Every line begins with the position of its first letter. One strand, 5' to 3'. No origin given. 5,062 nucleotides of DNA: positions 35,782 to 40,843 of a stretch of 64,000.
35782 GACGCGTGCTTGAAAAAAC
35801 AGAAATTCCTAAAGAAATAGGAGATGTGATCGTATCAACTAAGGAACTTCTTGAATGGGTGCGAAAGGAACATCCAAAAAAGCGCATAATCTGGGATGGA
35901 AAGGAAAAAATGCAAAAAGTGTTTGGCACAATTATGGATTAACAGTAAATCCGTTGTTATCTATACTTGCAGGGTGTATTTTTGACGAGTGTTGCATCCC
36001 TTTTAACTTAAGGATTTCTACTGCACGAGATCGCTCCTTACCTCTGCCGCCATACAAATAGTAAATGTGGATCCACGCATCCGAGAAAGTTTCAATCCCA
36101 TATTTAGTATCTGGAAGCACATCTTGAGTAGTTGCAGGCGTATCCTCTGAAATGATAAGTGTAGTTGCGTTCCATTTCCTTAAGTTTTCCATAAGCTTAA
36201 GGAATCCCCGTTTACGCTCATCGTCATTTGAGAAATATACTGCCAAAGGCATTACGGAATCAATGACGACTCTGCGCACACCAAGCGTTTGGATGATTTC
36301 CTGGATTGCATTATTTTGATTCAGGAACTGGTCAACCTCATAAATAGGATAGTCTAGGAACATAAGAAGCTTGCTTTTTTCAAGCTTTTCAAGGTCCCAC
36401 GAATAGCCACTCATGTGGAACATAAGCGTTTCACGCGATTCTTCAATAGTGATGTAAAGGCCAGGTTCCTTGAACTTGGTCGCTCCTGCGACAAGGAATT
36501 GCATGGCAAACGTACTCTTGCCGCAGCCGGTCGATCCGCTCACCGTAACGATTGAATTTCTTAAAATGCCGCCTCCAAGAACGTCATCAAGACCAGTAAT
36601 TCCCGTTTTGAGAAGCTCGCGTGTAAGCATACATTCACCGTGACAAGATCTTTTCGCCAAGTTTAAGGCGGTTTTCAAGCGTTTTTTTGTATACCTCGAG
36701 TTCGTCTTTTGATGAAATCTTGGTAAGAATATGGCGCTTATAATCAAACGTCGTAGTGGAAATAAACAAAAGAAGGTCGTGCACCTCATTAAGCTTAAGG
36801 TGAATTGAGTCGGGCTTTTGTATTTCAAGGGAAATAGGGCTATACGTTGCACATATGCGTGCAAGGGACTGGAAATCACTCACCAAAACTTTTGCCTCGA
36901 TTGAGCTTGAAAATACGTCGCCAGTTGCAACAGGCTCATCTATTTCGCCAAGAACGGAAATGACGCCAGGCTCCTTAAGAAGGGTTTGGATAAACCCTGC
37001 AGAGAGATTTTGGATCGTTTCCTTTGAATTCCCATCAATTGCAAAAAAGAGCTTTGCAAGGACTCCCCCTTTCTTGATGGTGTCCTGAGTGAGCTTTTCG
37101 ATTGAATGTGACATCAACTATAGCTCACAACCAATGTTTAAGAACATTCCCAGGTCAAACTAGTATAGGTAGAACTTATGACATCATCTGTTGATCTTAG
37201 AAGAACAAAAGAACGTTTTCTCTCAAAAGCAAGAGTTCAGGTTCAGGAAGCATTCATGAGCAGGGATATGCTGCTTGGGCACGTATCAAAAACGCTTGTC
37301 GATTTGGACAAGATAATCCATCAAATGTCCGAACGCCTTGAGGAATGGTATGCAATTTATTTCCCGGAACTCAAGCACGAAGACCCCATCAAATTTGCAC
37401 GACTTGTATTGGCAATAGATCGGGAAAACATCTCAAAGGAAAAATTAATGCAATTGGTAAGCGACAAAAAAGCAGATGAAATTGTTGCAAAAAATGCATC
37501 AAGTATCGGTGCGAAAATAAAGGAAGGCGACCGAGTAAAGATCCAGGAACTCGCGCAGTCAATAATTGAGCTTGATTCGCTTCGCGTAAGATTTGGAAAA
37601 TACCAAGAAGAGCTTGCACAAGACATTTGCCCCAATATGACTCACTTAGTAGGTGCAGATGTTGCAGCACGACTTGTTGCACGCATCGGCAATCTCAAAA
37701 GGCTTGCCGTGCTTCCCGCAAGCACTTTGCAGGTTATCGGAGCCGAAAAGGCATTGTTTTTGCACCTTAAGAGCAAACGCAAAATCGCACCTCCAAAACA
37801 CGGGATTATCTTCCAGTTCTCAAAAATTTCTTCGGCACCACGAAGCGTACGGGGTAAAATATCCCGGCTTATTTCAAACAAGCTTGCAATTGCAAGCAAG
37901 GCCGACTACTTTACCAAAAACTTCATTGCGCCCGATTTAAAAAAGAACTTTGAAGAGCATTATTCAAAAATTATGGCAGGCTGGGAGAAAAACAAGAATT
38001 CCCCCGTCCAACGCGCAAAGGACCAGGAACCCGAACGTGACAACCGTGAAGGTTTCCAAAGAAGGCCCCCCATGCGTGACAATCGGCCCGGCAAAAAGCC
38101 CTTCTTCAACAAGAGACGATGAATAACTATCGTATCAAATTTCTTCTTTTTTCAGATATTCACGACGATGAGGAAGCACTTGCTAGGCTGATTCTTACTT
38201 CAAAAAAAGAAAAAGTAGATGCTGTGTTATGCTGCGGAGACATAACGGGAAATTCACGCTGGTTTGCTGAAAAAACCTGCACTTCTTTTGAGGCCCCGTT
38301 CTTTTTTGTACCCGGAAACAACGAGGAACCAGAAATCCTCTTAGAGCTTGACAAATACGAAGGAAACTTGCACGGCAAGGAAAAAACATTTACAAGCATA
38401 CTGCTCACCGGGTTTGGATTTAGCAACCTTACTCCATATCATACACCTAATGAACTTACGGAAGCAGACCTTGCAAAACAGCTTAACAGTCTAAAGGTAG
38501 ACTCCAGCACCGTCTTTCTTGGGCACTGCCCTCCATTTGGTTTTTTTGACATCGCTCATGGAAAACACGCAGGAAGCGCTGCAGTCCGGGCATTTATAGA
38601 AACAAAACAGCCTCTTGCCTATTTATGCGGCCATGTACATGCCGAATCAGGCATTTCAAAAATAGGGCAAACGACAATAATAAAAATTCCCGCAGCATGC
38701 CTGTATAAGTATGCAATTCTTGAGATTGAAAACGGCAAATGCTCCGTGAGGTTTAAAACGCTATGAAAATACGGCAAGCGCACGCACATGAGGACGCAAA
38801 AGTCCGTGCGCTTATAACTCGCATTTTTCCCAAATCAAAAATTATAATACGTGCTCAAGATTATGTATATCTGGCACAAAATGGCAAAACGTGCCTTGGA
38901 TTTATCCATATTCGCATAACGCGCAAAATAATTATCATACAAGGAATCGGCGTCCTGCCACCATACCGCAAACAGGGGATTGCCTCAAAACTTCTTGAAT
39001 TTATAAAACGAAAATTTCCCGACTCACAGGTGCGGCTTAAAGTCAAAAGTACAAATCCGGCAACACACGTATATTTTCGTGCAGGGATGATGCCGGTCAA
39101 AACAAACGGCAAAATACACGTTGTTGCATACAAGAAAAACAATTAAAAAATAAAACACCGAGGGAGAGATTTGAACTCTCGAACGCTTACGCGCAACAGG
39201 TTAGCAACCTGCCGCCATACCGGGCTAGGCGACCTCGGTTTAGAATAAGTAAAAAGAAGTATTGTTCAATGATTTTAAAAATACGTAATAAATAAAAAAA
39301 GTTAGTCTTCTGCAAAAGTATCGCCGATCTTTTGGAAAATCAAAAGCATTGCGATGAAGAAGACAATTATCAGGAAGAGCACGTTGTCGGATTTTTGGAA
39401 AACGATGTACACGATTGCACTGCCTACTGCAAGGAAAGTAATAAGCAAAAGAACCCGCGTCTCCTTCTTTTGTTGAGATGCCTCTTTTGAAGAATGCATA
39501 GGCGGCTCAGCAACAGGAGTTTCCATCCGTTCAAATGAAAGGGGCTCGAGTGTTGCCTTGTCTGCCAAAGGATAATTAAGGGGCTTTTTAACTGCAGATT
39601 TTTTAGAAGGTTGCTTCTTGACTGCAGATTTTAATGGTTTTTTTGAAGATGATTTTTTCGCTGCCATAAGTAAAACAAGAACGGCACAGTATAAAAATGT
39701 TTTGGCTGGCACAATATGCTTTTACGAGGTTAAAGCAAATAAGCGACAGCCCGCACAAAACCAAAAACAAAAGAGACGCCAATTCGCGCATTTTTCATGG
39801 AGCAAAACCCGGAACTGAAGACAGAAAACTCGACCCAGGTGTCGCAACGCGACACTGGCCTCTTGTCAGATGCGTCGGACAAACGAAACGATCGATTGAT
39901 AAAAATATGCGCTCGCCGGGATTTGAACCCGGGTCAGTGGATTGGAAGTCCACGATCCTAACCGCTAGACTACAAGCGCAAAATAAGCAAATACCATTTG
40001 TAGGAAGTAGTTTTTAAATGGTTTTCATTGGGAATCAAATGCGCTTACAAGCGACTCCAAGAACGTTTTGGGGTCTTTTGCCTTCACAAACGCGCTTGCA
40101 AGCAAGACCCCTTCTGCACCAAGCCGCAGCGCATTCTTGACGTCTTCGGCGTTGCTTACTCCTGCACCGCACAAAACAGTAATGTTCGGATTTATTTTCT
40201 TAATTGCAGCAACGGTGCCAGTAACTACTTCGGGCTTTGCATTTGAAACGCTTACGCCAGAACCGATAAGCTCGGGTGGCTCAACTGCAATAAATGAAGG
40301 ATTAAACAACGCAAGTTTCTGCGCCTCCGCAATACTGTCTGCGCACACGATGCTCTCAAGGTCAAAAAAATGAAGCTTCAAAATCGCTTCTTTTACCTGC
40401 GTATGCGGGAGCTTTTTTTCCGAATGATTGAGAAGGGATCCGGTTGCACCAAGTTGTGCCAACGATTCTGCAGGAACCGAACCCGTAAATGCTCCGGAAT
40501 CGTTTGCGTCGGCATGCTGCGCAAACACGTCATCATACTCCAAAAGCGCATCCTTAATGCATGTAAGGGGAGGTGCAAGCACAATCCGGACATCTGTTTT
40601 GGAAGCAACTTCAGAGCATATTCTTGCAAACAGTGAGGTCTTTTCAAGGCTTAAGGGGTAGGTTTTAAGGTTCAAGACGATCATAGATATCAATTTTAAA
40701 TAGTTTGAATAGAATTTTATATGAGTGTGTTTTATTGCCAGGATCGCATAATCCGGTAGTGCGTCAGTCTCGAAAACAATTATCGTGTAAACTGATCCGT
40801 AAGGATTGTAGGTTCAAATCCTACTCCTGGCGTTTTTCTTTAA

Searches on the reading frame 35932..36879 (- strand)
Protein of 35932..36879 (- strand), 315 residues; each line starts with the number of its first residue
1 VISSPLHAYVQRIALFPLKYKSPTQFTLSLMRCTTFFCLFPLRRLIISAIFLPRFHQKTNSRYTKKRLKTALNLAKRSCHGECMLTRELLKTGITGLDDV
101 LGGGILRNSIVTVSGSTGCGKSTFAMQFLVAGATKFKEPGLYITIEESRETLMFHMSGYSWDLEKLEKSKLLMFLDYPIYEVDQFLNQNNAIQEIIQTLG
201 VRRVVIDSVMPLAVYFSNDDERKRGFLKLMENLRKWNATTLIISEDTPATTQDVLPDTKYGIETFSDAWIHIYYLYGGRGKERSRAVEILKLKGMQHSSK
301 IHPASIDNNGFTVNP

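Call 42: search_protein_families(library=pfam, proteins=[window:35932-36879:-])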
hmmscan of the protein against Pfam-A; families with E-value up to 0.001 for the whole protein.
window:35932-36879:- (315 aa): 3 families
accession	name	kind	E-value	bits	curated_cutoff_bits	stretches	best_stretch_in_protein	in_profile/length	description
PF06745.19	ATPase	-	6.8e-48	163.5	26.6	1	90-314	1-227/231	KaiC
PF13481.12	AAA_25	-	8.8e-08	32.4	27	1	90-242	15-186/195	AAA domain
PF03796.21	DnaB_C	-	0.00045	20.1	27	1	90-156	2-67/255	DnaB-like helicase C terminal domain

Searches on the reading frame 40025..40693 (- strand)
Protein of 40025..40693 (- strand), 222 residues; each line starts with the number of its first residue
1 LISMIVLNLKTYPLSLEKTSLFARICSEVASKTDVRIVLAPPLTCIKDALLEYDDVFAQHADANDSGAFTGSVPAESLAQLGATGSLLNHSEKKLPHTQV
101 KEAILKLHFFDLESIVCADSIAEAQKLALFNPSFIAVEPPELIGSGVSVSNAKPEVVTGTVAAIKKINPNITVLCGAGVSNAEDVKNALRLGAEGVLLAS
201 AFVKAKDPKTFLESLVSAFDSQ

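Call 42: search_protein_families(library=pfam, proteins=[window:40025-40693:-])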
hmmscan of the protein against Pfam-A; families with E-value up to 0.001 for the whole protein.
window:40025-40693:- (222 aa): 4 families
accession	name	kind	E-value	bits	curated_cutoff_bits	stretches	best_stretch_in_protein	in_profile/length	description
PF00121.24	TIM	-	7.8e-39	134.1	20.1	1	4-211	2-238/245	Triosephosphate isomerase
PF05690.20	ThiG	-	1.5e-06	28.2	23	1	164-218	170-223/247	Thiazole biosynthesis protein ThiG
PF03060.21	NMO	-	7.2e-06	26.1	28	1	101-208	126-231/331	Nitronate monooxygenase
PF00977.27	His_biosynth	-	0.00028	20.8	23.6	1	162-220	63-120/228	Histidine biosynthesis protein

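Call 57: find_homologous_proteins(query=window:40025-40693:-, max_evalue=1e-40)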
Query window:40025-40693:- (222 aa): 3812 proteins with E <= 1e-40 among 8000 candidates; the best 120 are listed.
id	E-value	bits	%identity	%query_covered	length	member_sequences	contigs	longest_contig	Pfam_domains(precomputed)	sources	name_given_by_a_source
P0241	9.8e-134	461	100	99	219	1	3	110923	PF05690.21,PF03060.22,PF00121.25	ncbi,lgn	-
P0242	6.5e-78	279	63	97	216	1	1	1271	PF00290.27,PF05690.21,PF03060.22,PF00121.25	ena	-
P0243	9.9e-78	279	63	99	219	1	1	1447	PF05690.21,PF00121.25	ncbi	-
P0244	1.0e-77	279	61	97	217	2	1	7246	PF00290.27,PF05690.21,PF00121.25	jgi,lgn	jgi:triosephosphate isomerase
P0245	2.7e-77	277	64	97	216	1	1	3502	PF05690.21,PF00121.25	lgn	-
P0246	4.2e-77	277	63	97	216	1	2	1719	PF05690.21,PF00121.25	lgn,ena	-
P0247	1.1e-76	275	63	97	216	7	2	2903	PF05690.21,PF00121.25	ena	-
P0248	1.6e-76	275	63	97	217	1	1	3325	PF00290.27,PF05690.21,PF03060.22,PF00121.25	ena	-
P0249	1.1e-74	269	60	99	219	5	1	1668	PF05690.21,PF00121.25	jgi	jgi:triosephosphate isomerase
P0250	1.2e-74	268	62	97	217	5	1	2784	PF00290.27,PF05690.21,PF03060.22,PF00121.25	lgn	-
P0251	1.6e-74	268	61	97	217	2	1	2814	PF05690.21,PF00121.25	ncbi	-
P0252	3.3e-74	267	59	97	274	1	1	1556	PF00290.27,PF05690.21,PF00121.25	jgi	jgi:triosephosphate isomerase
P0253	3.8e-74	267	63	97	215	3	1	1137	PF05690.21,PF00121.25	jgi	jgi:triosephosphate isomerase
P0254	6.0e-74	266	59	97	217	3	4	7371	PF05690.21,PF00121.25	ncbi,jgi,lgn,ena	-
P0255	6.3e-74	266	60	97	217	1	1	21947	PF05690.21,PF00121.25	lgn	-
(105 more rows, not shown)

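Call 58: find_encoding_contigs(protein=P0241, flank=1000, max_places=4)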
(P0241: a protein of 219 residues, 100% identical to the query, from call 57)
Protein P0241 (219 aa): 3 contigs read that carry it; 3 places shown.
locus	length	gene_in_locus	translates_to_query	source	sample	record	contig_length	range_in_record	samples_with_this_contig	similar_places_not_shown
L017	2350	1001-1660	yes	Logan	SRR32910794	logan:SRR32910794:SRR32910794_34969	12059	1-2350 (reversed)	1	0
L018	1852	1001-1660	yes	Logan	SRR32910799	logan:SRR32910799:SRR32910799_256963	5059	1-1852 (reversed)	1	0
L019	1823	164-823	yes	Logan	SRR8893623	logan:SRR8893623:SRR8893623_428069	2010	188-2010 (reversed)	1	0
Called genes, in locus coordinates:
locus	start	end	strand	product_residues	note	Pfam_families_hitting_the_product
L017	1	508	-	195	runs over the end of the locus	-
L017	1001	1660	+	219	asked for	PF00121:TIM, PF03060:NMO (weak), PF05690:ThiG (weak)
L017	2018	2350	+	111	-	?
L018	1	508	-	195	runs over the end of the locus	-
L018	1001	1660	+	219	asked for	PF00121:TIM, PF03060:NMO (weak), PF05690:ThiG (weak)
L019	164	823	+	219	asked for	PF00121:TIM, PF03060:NMO (weak), PF05690:ThiG (weak)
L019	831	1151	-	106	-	-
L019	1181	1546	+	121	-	-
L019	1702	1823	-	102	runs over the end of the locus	?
